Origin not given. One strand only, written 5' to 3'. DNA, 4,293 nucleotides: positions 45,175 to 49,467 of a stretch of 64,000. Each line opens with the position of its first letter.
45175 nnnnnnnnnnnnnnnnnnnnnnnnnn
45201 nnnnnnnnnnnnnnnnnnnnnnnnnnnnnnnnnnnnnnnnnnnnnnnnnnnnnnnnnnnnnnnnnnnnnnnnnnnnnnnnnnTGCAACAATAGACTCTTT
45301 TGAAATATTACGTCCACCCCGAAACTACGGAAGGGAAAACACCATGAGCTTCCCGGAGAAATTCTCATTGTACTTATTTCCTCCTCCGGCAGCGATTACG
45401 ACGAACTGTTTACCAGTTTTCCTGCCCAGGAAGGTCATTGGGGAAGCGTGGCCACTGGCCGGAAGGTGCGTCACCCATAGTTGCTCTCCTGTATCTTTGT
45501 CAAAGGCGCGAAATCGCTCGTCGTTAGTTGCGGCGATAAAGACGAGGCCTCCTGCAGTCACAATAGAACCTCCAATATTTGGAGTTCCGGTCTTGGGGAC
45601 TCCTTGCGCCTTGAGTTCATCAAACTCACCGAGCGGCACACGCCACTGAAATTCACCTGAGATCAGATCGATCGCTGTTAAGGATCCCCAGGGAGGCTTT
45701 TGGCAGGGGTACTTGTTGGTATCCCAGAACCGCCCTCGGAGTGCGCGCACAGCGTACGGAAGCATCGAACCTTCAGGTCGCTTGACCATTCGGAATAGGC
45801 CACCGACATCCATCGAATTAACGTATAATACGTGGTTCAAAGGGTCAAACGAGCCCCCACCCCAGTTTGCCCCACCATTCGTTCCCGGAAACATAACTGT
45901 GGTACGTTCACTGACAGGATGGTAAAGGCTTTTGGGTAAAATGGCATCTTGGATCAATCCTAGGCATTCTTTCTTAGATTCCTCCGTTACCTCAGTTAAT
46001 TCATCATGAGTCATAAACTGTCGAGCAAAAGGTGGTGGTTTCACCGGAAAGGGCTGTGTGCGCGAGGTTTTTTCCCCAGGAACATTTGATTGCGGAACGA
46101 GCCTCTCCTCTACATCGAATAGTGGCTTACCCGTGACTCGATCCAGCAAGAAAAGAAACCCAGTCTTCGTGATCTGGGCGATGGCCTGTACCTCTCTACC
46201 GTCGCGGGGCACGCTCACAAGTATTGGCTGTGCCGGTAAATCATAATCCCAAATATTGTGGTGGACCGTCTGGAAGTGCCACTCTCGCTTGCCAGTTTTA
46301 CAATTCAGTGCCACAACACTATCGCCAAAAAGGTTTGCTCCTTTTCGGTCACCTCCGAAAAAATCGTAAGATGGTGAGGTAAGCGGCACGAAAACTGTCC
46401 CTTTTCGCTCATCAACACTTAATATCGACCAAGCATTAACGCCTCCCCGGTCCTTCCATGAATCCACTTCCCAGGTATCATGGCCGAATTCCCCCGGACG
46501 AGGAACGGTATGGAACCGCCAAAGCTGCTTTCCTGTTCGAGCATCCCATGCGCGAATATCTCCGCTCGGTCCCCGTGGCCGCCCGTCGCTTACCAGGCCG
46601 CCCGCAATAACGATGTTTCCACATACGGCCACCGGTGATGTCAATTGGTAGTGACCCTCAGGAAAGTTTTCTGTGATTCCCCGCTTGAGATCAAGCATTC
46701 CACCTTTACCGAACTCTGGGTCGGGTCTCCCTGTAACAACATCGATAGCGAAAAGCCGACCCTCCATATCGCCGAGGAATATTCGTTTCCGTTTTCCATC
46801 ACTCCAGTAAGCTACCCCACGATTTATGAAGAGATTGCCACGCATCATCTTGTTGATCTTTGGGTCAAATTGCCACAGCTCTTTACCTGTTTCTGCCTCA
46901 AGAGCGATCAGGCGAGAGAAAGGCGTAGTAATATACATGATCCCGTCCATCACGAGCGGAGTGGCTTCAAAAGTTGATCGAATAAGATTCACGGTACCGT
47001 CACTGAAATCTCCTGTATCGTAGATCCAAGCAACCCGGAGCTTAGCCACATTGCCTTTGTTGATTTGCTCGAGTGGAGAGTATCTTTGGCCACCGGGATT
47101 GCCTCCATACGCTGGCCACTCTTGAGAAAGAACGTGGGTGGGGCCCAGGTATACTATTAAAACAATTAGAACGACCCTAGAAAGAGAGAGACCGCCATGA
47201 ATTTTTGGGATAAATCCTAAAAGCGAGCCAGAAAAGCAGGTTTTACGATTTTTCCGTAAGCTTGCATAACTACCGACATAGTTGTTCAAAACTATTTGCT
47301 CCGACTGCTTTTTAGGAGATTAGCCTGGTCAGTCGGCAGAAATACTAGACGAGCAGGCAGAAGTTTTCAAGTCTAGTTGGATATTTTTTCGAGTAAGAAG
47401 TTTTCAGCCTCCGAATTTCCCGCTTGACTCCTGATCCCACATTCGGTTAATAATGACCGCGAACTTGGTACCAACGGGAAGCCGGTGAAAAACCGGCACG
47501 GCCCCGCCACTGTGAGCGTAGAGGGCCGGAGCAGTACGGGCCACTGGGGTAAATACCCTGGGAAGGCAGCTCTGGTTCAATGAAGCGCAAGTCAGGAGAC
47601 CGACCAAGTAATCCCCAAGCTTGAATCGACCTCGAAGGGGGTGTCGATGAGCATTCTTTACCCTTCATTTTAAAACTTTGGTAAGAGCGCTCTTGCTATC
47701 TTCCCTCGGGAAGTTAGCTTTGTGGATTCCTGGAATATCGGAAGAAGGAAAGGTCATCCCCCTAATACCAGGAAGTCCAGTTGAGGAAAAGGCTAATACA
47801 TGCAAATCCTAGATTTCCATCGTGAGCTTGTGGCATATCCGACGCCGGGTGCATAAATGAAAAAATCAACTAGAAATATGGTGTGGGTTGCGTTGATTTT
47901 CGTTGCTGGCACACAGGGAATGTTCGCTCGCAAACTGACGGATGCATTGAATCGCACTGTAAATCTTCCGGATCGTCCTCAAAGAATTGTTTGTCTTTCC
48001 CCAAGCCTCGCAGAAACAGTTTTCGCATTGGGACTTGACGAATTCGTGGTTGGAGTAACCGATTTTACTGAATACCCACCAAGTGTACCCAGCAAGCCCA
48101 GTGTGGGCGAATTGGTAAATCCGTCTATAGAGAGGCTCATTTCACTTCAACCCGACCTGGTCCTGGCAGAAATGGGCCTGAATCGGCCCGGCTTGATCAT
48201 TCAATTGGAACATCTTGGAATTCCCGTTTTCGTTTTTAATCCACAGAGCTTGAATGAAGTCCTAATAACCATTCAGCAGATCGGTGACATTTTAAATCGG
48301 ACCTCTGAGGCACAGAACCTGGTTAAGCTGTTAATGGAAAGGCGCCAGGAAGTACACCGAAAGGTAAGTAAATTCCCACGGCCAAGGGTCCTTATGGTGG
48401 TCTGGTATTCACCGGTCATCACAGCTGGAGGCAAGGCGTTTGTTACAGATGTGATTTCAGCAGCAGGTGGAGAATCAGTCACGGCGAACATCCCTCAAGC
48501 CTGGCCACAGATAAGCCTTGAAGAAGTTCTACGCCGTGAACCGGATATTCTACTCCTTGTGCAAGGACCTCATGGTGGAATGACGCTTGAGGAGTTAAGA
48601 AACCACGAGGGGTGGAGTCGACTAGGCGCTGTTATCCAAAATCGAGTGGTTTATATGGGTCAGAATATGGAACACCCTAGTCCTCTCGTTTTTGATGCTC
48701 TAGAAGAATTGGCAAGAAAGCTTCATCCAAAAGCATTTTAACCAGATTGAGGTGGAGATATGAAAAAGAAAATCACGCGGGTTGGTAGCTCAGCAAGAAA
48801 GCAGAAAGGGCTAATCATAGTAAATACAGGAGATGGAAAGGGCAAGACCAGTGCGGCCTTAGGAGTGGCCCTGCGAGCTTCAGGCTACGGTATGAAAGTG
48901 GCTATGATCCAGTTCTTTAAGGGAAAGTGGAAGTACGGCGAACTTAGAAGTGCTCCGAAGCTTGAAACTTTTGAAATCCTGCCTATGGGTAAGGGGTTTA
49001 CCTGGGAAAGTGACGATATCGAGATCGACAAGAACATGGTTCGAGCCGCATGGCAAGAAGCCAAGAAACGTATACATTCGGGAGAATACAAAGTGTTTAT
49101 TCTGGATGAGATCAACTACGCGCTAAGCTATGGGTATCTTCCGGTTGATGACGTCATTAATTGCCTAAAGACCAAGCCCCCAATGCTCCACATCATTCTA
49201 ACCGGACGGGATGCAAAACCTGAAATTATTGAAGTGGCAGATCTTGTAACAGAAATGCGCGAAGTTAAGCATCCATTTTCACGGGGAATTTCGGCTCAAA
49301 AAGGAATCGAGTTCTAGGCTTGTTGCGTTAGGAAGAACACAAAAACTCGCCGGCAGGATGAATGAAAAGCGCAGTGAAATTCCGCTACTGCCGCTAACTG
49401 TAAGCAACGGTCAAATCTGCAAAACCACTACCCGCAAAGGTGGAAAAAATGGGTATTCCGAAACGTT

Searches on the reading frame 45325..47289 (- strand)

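Call 16: search_protein_families(library=pfam, proteins=[window:45325-47289:-], max_evalue=0.00001)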
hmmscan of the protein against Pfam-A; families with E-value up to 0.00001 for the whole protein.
window:45325-47289:- (654 aa): 2 families
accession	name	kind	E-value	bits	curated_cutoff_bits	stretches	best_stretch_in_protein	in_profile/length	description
PF01011.28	PQQ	-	2.5e-210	700.6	26.7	1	58-630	1-595/595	Glucose/ethanol/alcohol dehydrogenase, beta-propeller domain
PF13360.13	PQQ_2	-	1.2e-19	71.3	27.6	1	104-189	62-140/233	Outer membrane protein assembly factor BamB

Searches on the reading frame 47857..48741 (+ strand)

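Call 16: search_protein_families(library=pfam, proteins=[window:47857-48741:+], max_evalue=0.00001)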
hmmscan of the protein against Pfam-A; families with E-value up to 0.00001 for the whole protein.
window:47857-48741:+ (294 aa): 1 family
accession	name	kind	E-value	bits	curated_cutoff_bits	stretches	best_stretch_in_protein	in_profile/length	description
PF01497.23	Peripla_BP_2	-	1e-37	130.3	27.5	1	44-269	1-233/235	Periplasmic binding protein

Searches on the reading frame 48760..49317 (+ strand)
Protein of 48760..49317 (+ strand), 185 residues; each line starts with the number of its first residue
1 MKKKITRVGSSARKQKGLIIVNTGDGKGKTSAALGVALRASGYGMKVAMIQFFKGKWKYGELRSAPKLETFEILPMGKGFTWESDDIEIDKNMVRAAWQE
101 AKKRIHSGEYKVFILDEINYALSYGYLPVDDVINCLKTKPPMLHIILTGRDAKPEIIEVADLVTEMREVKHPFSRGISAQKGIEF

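Call 16: search_protein_families(library=pfam, proteins=[window:48760-49317:+], max_evalue=0.00001)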
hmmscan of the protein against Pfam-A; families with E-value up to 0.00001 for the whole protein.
window:48760-49317:+ (185 aa): 1 family
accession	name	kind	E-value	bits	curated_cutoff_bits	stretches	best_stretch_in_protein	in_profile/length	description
PF02572.21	CobA_CobO_BtuR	-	2e-68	230.4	25.7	1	15-185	1-172/172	ATP:corrinoid adenosyltransferase BtuR/CobO/CobP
